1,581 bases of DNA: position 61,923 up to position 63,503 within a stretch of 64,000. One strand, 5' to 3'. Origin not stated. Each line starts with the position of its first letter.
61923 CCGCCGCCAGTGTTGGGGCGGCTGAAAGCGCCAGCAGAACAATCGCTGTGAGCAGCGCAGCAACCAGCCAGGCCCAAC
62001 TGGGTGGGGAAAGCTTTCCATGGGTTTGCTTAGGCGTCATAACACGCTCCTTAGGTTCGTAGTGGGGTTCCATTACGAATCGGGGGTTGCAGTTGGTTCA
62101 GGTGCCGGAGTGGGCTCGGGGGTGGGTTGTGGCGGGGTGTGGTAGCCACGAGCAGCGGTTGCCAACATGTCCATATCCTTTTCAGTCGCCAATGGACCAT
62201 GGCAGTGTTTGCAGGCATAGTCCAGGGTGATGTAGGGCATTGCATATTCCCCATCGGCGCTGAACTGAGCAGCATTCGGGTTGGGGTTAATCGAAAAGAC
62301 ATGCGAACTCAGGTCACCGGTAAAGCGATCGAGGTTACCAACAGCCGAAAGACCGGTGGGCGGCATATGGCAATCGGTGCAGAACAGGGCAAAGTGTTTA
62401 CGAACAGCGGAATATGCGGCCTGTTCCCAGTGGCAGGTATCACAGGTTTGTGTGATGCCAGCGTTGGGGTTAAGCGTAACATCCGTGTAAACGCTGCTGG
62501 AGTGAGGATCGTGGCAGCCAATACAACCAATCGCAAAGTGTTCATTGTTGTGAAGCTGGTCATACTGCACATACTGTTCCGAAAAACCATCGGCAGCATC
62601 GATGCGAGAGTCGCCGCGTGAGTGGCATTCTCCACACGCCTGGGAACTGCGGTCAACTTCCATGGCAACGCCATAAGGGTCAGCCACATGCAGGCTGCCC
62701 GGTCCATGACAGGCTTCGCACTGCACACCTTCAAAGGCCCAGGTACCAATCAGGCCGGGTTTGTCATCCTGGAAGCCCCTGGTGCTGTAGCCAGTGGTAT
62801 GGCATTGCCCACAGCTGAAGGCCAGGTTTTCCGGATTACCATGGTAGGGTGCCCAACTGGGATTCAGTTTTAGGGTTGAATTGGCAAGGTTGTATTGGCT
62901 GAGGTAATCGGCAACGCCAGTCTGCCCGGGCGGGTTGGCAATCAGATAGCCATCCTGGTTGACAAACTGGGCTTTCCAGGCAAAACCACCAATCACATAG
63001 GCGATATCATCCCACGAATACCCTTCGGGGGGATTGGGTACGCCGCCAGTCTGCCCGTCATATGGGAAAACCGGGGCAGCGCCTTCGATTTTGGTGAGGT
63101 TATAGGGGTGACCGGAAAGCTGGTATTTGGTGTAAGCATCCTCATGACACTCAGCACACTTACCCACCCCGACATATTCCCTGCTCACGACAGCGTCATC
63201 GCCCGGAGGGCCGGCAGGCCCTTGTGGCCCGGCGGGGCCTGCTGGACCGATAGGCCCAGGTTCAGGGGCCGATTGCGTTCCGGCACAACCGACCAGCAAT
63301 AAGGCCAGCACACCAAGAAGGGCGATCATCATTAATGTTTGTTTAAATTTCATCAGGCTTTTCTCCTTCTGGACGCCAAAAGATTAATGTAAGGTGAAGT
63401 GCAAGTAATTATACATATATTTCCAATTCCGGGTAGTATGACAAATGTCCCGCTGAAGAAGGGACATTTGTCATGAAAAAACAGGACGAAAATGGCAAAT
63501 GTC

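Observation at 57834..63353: Minus-strand four-gene cytochrome operon with a repeated C-terminal PSCyt-like monohaem module fused to two different membrane anchors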

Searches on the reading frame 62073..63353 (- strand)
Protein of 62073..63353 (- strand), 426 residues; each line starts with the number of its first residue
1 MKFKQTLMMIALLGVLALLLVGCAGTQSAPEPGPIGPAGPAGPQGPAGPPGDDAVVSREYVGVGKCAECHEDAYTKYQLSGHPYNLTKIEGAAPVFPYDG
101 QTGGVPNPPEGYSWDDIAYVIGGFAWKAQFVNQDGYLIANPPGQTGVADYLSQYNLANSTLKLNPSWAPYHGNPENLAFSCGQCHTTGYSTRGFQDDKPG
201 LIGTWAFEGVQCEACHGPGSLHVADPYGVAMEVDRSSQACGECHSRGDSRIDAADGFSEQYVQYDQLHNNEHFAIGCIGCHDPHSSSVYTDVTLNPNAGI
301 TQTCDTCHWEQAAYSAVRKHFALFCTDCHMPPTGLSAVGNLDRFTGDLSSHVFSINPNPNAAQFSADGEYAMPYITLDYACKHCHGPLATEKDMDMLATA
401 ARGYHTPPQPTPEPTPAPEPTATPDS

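Call 3: search_protein_families(library=pfam, proteins=[window:62073-63353:-], max_evalue=0.01)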
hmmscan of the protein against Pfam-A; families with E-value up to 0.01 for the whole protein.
window:62073-63353:- (426 aa): 6 families
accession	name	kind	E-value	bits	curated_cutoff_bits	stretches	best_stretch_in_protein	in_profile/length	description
PF14522.11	Cytochrome_C7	-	5e-10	39.5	24.8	1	209-247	13-51/67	Cytochrome c7 and related cytochrome c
PF22113.1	Mtrc-MtrF_II-IV_dom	-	5.2e-10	39.6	30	1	301-389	6-92/176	Outer membrane cytochrome MtrC/MtrF-like, domains II/IV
PF09699.15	Paired_CXXCH_1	-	1.3e-09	38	20.6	1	276-312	7-40/41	Doubled CXXCH motif (Paired_CXXCH_1)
PF14537.11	Cytochrom_c3_2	-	2.5e-08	34.7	25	1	208-308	5-78/79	Cytochrome c3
PF13435.11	Cytochrome_C554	-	4.4e-06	28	20.8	1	180-217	50-84/84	Cytochrome c554 and c-prime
PF02085.21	Cytochrom_CIII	-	4.7e-06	27.3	22.9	1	209-285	30-86/101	Class III cytochrome C family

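Call 4: search_protein_families(library=ncbifam, proteins=[window:62073-63353:-], max_evalue=0.01)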
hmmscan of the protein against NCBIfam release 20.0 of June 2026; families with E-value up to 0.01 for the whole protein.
window:62073-63353:- (426 aa): 5 families
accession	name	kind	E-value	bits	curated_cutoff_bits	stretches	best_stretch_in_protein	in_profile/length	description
NF041198.1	UshA_like_PCGU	equivalog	4.7e-17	61.8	275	1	179-247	443-511/519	UshA-like (seleno)protein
NF041028.1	decahem_GSU2203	exception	2.5e-10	40.1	325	1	180-332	38-184/317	GSU2203 family decaheme c-type cytochrome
TIGR03508.1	decahem_SO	subfamily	4.6e-10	39.4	192.2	1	180-331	4-152/258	DmsE family decaheme c-type cytochrome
TIGR04257.1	nanowire_3heme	domain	2.2e-06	27.7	40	0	210-245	24-59/75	c(7)-type cytochrome triheme domain-containing protein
TIGR03153.1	cytochr_NrfH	equivalog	0.00012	22.1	134.2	1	301-391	28-115/138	cytochrome c nitrite reductase small subunit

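Call 53: search_solved_structures(query=window:62073-63353:-, max_evalue=0.1)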
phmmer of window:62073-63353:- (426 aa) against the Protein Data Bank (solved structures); distinct sequences matched with E-value up to 0.1: 9.
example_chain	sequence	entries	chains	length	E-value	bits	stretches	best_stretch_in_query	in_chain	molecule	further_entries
6i5b_A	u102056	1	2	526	7.3e-18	67.7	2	53-262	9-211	Uncharacterized protein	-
6qvm_A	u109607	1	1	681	5.7e-09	38.4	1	172-298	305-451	Multiheme cytochrome cf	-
6r2q_A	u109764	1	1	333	0.00047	22.2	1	173-315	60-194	Cystathionine beta-synthase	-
3bng_A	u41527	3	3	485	0.0037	19.2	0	238-330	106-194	Cytochrome c-552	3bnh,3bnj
1fs7_A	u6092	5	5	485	0.0038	19.2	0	238-330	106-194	CYTOCHROME C NITRITE REDUCTASE | Cytochrome c-552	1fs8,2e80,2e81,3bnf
1fs9_A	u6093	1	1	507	0.0044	19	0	238-330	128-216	CYTOCHROME C NITRITE REDUCTASE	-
1qdb_A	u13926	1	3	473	0.011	17.7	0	198-251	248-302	CYTOCHROME C NITRITE REDUCTASE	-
4wjy_A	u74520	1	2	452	0.083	14.8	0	275-313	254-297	Cytochrome c-552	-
2rf7_A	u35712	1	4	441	0.097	14.6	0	274-313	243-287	Cytochrome c-552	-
